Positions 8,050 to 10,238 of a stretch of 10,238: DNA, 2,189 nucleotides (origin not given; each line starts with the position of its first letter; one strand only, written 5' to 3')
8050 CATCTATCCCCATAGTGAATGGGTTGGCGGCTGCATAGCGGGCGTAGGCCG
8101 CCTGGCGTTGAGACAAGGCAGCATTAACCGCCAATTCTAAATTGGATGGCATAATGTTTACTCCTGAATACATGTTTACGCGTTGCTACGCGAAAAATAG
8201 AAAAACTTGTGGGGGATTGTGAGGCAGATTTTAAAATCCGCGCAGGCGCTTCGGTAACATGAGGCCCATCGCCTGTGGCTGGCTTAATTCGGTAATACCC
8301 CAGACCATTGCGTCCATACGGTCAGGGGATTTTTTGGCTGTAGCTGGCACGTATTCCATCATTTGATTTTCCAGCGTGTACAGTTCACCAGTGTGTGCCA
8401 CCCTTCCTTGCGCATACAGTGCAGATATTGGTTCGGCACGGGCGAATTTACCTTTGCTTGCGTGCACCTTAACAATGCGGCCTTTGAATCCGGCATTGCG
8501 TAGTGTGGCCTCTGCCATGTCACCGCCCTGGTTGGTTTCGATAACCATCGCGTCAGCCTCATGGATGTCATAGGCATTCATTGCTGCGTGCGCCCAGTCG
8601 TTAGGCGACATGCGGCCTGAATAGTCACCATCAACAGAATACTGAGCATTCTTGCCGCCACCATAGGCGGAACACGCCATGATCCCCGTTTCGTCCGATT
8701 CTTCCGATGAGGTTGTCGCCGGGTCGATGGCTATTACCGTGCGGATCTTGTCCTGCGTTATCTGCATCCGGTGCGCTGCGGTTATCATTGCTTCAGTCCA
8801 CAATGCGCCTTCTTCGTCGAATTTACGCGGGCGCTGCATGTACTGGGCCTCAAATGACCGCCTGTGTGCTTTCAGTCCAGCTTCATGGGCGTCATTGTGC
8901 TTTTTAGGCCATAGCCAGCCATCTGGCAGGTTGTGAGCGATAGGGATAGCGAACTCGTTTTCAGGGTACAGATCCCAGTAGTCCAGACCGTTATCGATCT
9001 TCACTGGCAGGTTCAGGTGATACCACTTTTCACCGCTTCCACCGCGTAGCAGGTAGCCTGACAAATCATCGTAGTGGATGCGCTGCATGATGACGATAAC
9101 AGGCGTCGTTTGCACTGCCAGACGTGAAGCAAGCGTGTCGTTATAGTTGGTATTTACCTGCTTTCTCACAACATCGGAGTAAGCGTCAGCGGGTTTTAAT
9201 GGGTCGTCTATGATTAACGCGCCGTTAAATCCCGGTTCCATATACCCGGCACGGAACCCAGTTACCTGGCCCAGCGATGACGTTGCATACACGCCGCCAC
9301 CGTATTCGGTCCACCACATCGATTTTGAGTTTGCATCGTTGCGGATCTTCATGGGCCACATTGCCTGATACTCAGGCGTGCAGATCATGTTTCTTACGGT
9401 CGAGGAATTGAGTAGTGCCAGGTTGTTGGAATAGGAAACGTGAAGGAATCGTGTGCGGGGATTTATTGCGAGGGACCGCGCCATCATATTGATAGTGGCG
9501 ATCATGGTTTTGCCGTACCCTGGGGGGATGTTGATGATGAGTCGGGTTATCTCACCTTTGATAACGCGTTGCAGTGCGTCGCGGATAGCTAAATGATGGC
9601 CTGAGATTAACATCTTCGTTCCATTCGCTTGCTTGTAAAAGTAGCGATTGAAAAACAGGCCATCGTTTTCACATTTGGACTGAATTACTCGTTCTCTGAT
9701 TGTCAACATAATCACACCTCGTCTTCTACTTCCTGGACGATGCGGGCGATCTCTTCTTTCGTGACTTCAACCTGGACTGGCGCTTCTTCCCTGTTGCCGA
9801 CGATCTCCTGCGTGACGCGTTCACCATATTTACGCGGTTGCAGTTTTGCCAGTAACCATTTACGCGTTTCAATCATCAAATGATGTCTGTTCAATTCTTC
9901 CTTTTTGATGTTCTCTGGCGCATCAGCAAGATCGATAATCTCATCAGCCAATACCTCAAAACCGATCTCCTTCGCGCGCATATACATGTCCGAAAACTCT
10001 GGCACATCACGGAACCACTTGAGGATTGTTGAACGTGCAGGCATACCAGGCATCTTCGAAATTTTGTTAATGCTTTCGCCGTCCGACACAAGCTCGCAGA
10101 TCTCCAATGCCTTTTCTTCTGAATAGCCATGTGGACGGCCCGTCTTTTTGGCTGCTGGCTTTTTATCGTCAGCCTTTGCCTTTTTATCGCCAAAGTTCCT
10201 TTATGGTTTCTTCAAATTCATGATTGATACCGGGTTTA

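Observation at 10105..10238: Small terminase: conserved N-terminal coding region has no in-frame start codon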

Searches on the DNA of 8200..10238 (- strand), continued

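Call 14: search_dna_similar(query=window:10150-10238:-, collection=phages, mode=distant, max_rows=30, max_evalue=10)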
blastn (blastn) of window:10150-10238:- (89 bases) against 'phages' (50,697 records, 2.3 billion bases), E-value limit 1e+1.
Records with a match: 59; places in all: 59; records where one place covers at least 80% of the query: 0.
Best place of each record, by identity: >=99% 18; 95-99% 5; 90-95% 20; 80-90% 15; 60-80% 1.
By first word of the organism name: Escherichia 12; Phocaeicola 9; Sinorhizobium 7; Pseudomonas 5; Bacteroides 3; Rhizobium 3; Acinetobacter 3; Streptococcus 2; Chryseobacterium 2; Acidianus 2; and 9 more.
By host as written in the record: Sinorhizobium meliloti 7; Escherichia coli K-12 5; Phocaeicola dorei DA26 5; - 4; Escherichia coli 3; Chryseobacterium indologenes MA9 2; Sulfolobales 2; Pseudomonas aeruginosa PAO1 2; and 25 more.
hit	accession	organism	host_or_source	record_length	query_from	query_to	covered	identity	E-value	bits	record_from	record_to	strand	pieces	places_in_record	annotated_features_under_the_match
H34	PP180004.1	Escherichia phage mEp044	Escherichia coli K-12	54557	53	89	42%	100.0%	5e-10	68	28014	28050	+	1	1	hypothetical protein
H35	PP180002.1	Escherichia phage mEp013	Escherichia coli K-12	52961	54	89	40%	97.2%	7e-8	62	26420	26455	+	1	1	hypothetical protein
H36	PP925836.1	Escherichia phage MagusPhagus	Escherichia coli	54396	53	88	40%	94.4%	8e-7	57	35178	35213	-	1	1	terminase small subunit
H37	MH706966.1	Enterobacteria phage mEp021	Escherichia coli str. K-12 substr. W3110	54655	53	88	40%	94.4%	8e-7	57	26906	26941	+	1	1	putative terminase small subunit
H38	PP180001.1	Escherichia phage mEp010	Escherichia coli K-12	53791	53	88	40%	94.4%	8e-7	57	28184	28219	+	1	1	hypothetical protein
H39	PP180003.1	Escherichia phage mEp515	Escherichia coli K-12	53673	53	88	40%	94.4%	8e-7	57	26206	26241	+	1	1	hypothetical protein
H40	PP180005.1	Escherichia phage mEp554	Escherichia coli K-12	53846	54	89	40%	94.4%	8e-7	57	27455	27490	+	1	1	hypothetical protein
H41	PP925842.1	Escherichia phage KookSpook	Escherichia coli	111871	6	45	45%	80.5%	3e+0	36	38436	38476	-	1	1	anti-termination protein Q-like protein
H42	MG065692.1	Campylobacter phage C13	Campylobacter jejuni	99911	6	45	45%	80.5%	3e+0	36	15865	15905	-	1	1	record has no annotation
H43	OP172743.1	Phocaeicola phage BV283P3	Phocaeicola vulgatus DA283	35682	50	89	45%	79.1%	3e+0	37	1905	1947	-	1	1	hypothetical protein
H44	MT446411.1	Escherichia virus TH40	Escherichia coli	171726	52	83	36%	84.8%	1e+1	35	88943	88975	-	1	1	record has no annotation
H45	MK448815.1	Streptococcus phage Javan585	Streptococcus suis S95N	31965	29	60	36%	84.4%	3e+0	37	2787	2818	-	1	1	Cro/CI family transcriptional regulator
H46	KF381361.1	Sinorhizobium phage phiM12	Sinorhizobium meliloti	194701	16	48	37%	81.8%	1e+1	34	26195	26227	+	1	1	hypothetical protein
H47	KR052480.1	Sinorhizobium phage phiM7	Sinorhizobium meliloti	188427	16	48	37%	81.8%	1e+1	34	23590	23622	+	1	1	hypothetical protein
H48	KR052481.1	Sinorhizobium phage phiM19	Sinorhizobium meliloti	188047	16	48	37%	81.8%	1e+1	34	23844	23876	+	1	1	hypothetical protein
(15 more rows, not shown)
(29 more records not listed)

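Call 29: get_annotated_region(hit=H10, flank=400)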
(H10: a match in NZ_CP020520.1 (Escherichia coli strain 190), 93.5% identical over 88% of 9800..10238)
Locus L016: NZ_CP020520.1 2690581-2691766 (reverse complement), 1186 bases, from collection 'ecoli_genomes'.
description: Escherichia coli strain 190 chromosome, complete genome
organism: Escherichia coli strain 190 (NCBI taxid 562)
replicon: chromosome; assembly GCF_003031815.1
host: Homo sapiens; source: urine; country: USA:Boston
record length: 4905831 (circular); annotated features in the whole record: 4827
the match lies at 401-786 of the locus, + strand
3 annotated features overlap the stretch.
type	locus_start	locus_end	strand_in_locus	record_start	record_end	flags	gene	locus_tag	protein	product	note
CDS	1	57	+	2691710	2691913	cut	-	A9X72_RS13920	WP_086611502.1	hypothetical protein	-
CDS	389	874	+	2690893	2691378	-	-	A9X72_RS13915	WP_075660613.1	DNA-binding protein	-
CDS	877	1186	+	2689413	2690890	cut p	-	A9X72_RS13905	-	DNA-packaging protein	frameshifted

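Call 30: get_annotated_region(hit=H9, flank=400)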
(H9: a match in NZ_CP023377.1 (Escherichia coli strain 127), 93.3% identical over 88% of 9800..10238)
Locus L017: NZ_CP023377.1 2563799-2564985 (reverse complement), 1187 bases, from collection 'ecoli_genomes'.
description: Escherichia coli strain 127 chromosome, complete genome
organism: Escherichia coli strain 127 (NCBI taxid 562)
replicon: chromosome; assembly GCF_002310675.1
host: canine; source: missing; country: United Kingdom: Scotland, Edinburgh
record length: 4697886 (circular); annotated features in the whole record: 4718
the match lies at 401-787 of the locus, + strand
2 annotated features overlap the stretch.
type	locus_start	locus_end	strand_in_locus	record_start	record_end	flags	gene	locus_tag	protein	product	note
CDS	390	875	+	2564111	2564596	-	-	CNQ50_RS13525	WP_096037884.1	DNA-binding protein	-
CDS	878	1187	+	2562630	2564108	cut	-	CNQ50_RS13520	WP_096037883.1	DNA-packaging protein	-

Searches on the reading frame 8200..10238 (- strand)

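Call 26: search_protein_families(library=pfam, proteins=[L001:1490-1972:+], max_evalue=0.01)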
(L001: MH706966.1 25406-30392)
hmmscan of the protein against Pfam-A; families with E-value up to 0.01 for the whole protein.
L001:1490-1972:+ (161 aa): 2 families
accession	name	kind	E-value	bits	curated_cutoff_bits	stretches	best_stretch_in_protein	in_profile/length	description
PF20901.3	Sf6_terminase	-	2.8e-37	127.5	27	1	25-131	1-106/106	Bacteriophage Sf6, terminase small subunit-like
PF02796.21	HTH_7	-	0.00041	20.9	23.8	1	20-63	1-43/45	Helix-turn-helix domain of resolvase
